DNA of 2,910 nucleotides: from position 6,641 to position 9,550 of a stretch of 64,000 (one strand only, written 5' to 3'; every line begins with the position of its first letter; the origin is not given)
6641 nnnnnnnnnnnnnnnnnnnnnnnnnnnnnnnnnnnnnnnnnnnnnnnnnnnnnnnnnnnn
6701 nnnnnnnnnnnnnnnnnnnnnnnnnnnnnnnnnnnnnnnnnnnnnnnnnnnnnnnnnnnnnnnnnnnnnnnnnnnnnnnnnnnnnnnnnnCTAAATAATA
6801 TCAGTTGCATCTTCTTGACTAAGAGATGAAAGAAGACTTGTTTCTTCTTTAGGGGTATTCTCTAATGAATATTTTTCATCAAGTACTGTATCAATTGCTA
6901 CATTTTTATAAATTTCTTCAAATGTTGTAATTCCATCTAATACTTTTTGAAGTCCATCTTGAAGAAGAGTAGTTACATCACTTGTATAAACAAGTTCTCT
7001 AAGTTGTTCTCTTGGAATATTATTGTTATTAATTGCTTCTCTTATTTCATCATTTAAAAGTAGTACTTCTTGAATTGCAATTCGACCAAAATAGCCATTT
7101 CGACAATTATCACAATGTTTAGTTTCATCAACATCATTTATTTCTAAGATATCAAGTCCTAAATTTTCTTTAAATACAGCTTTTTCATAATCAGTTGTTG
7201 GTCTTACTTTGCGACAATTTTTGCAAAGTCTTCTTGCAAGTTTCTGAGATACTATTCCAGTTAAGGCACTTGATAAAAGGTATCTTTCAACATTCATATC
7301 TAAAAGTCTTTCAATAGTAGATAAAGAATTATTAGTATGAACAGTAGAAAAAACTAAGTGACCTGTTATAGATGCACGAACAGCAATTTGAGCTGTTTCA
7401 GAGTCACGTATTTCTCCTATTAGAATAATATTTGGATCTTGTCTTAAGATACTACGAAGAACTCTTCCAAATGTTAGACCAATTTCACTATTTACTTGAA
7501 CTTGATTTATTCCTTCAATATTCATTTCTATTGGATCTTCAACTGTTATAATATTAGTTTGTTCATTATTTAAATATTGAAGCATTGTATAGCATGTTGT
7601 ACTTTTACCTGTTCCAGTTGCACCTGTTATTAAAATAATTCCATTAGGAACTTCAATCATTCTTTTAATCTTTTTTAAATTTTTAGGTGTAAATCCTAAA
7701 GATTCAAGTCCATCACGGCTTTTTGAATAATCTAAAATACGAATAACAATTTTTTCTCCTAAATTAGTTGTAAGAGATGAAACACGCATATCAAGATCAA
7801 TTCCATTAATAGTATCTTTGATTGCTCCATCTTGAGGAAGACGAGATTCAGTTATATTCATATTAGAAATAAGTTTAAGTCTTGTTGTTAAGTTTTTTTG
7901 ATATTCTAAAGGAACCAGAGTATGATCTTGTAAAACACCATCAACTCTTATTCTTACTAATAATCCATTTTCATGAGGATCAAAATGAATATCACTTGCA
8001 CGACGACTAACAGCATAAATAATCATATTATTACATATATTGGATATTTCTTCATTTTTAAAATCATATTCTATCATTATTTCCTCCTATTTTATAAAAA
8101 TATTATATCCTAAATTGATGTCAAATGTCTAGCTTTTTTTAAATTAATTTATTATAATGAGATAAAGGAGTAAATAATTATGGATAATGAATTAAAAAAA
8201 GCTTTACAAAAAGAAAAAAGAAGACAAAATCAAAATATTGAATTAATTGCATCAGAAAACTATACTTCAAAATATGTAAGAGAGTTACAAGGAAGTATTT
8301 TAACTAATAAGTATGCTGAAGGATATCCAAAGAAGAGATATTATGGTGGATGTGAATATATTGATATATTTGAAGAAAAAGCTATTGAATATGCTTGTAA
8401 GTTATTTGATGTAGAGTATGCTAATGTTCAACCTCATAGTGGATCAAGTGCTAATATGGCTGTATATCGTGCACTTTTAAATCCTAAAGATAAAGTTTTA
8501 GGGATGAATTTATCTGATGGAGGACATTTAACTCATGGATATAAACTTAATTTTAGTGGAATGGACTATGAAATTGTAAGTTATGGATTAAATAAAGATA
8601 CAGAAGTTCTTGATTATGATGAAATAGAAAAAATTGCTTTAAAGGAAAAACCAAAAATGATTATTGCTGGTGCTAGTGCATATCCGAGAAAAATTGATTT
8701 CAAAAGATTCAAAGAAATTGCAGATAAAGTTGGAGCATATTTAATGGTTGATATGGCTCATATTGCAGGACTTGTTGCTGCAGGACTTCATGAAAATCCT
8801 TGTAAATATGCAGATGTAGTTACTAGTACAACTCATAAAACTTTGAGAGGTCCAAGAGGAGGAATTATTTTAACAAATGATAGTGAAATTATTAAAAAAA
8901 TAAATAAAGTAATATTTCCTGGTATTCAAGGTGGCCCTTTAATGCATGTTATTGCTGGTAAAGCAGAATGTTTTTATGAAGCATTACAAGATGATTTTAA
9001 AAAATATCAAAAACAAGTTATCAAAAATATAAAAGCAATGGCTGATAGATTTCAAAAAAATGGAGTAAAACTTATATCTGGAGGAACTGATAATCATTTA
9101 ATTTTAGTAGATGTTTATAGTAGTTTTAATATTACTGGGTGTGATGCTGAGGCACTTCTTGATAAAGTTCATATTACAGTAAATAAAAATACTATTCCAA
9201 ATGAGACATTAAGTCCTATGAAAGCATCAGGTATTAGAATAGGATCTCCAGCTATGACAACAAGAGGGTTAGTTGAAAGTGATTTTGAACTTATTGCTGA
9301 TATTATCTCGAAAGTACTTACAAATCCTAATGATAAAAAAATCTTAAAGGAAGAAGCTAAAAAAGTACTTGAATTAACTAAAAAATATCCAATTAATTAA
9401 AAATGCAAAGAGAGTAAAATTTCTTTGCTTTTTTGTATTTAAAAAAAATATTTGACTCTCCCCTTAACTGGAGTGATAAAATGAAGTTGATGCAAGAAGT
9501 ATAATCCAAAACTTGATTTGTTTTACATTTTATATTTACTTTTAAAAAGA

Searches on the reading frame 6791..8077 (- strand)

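Call 95: search_protein_families(library=pfam, proteins=[window:6791-8077:-], max_evalue=0.00001)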
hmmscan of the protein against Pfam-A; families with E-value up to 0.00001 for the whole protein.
window:6791-8077:- (428 aa): 1 family
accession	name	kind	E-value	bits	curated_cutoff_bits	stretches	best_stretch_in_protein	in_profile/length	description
PF00437.27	T2SSE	-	3.1e-117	391.8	24.9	1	9-389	6-368/370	Type II/IV secretion system protein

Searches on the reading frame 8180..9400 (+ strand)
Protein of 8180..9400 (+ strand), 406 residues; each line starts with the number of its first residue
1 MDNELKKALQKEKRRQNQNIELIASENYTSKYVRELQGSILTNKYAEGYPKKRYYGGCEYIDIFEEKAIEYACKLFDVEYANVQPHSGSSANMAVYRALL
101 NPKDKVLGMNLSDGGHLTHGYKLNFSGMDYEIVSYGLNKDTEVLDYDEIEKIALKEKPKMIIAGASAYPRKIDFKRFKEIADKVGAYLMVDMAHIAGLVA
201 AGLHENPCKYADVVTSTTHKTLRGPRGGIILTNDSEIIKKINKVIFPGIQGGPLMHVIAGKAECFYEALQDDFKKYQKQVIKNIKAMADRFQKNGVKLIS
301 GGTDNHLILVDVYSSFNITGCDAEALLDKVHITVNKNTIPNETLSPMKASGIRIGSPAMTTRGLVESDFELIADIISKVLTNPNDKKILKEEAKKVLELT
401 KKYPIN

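Call 95: search_protein_families(library=pfam, proteins=[window:8180-9400:+], max_evalue=0.00001)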
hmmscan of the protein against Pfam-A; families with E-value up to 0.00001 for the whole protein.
window:8180-9400:+ (406 aa): 3 families
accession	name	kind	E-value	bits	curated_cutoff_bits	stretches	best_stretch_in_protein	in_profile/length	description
PF00464.25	SHMT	-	9.5e-163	541.9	27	1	2-376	5-399/399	Serine hydroxymethyltransferase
PF00155.27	Aminotran_1_2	-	6.8e-11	42.4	19.7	1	54-361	37-351/361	Aminotransferase class I and II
PF01041.23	DegT_DnrJ_EryC1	-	2.2e-06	27.6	19.8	1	130-250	86-204/360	DegT/DnrJ/EryC1/StrS aminotransferase family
